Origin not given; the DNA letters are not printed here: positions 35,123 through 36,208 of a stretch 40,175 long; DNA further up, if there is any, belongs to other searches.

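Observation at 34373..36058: Tail fiber with conserved N-terminal anchor but unrecognised C-terminal receptor-binding half, plus in-frame heptad tandem repeat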

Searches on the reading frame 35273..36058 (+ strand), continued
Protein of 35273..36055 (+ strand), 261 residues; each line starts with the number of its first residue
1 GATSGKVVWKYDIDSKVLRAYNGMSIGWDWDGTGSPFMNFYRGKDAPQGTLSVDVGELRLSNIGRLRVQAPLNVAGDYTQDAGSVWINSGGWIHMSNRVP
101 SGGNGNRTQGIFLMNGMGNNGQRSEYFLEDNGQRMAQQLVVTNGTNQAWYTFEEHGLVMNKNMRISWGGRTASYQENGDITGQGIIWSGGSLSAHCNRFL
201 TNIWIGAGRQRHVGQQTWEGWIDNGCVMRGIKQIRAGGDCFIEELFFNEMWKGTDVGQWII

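Call 103: search_protein_families(library=phrogs, proteins=[P0008, P0009, P0010, P0003, P0007], max_evalue=0.00001)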
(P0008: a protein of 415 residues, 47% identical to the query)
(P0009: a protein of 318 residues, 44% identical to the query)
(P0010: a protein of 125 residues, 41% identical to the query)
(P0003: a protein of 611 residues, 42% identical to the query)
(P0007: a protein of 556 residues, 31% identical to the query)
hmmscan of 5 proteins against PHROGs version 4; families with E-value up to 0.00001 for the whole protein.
P0008 (415 aa): 17 families
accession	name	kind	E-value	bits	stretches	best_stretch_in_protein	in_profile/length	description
phrog_6859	-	tail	6.8e-38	131.9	1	1-109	1-112/346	tail fiber protein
phrog_2617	-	tail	1.8e-37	130.4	1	1-112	1-121/659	short tail fiber protein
phrog_6683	-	tail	5.6e-35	122.3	2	1-177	1-179/367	tail fiber protein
phrog_1396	-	tail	7.9e-35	121.9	1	1-415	19-341/504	tail fiber protein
phrog_37013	-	tail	5.1e-32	111.9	1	72-271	272-471/777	tail fiber protein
phrog_18834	-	unknown function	2.5e-25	90.9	1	1-89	1-90/338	-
phrog_1858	-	tail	2.9e-21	76.1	1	1-127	1-90/1018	tail fiber protein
phrog_4209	-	tail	1.9e-14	54.5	1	13-415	36-406/406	tail fiber protein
phrog_1833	-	tail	1.3e-12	48.9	1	20-115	26-123/322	tail fiber protein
phrog_2557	-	head and packaging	1.1e-10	41.8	1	31-415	341-533/534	virion structural protein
phrog_5181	-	unknown function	1.3e-10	41.2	1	318-379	653-716/763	-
phrog_13014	-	unknown function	2.2e-09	37.8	1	1-227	1-208/423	-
phrog_16738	-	unknown function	3.4e-09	36.9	1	1-70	1-70/512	-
phrog_20231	-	tail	7.5e-08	32.4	1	1-97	38-130/691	tail protein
phrog_17105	-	unknown function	8.5e-08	32.2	1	15-76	11-72/528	-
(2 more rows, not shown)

P0009 (318 aa): 16 families
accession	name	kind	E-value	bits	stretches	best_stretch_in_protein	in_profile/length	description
phrog_6859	-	tail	7.2e-44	151.5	1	1-178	1-166/346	tail fiber protein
phrog_2617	-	tail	2.4e-31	110.1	1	1-150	1-152/659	short tail fiber protein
phrog_18834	-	unknown function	4e-23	83.7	1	1-119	1-114/338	-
phrog_1858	-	tail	1.3e-20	74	1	1-123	1-90/1018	tail fiber protein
phrog_6683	-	tail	1.4e-20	74.9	1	1-134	1-130/367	tail fiber protein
phrog_1833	-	tail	6.4e-18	66.4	1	21-122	27-122/322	tail fiber protein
phrog_1396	-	tail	9.2e-16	59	1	1-114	19-121/504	tail fiber protein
phrog_5454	-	tail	3.8e-13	49.2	1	207-316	1109-1227/1229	tail fiber protein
phrog_13014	-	unknown function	3.4e-12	47.1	1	1-73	1-73/423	-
phrog_381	-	tail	8.4e-10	39.5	1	106-318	378-566/566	tail fiber protein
phrog_16738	-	unknown function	1.2e-09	38.4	1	1-71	1-71/512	-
phrog_32166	-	unknown function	8.4e-09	36.7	1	37-127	41-127/152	-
phrog_4465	-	tail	1.2e-08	35.7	0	226-317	251-341/342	tail fiber protein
phrog_17588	-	unknown function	1.5e-08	35.3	1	19-82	15-78/332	-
phrog_454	-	tail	3.5e-08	33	1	199-316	801-921/1376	tail fiber protein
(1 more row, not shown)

P0010 (125 aa): 5 families
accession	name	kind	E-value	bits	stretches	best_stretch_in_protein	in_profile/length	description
phrog_5454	-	tail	1.7e-28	100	1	19-123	1117-1227/1229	tail fiber protein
phrog_454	-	tail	7.3e-22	78.4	1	38-124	835-922/1376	tail fiber protein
phrog_381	-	tail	4.2e-14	53.7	1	36-124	467-565/566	tail fiber protein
phrog_2901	-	unknown function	3.2e-10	40.8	1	13-124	233-329/331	-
phrog_4465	-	tail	9.7e-08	32.7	1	34-124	255-341/342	tail fiber protein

P0003 (611 aa): 14 families
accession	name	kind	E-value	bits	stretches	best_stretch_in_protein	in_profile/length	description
phrog_13173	-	tail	8.1e-82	276.8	2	14-192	1-179/674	tail fiber protein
phrog_25042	-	tail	1.8e-75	255.7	1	10-251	9-245/632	tail fiber protein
phrog_13481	-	tail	2e-62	213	1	10-333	9-309/596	tail fiber protein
phrog_27959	-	tail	6.9e-39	134.8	1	9-197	6-189/779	tail fiber protein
phrog_4219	-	DNA, RNA and nucleotide metabolism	1.9e-20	73.8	1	37-252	32-262/867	regulator of chromosome condensation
phrog_32829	-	tail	4.7e-19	68.9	1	22-251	5-252/840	tail fiber protein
phrog_6256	-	tail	4.8e-19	69.8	1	21-254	6-250/686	tail fiber protein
phrog_2710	-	tail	1.7e-16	60.8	1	30-129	20-121/781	tail fiber protein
phrog_33642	-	tail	5.4e-16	59.2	2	42-184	37-183/675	tail fiber assembly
phrog_8460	-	tail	7.8e-11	41.9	1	28-229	8-185/780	tail fiber protein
phrog_26630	-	tail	1.9e-09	37.7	1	26-244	8-232/506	tail fiber protein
phrog_21412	-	tail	1.9e-07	30.2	1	21-250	267-513/1452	tail fiber protein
phrog_38440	-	tail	2.7e-06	26.8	1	29-171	14-153/783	tail spike protein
phrog_6953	-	tail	4.9e-06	27.1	1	41-180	25-159/251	tail fiber protein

P0007 (556 aa): 13 families
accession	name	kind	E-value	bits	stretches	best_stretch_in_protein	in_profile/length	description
phrog_13173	-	tail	2.6e-82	278.4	1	18-435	6-425/674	tail fiber protein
phrog_25042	-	tail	2.3e-74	252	2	1-250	1-243/632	tail fiber protein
phrog_13481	-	tail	1.9e-65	222.9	2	1-229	1-232/596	tail fiber protein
phrog_27959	-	tail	5.1e-36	125.3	1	6-197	4-188/779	tail fiber protein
phrog_6256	-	tail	8.9e-18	65.6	1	19-282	5-272/686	tail fiber protein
phrog_33642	-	tail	1.9e-17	64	1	172-293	205-326/675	tail fiber assembly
phrog_4219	-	DNA, RNA and nucleotide metabolism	6.9e-16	58.7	1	41-292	35-297/867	regulator of chromosome condensation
phrog_2710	-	tail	6e-14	52.4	1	32-128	21-119/781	tail fiber protein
phrog_8460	-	tail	1.3e-10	41.2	1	33-203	2-182/780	tail fiber protein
phrog_21412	-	tail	2.4e-08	33.2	1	22-292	269-522/1452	tail fiber protein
phrog_32829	-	tail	4.9e-08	32.5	1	23-284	7-298/840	tail fiber protein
phrog_6953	-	tail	1.6e-07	31.9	1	20-166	8-144/251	tail fiber protein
phrog_26630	-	tail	6.1e-06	26.1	1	26-289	9-255/506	tail fiber protein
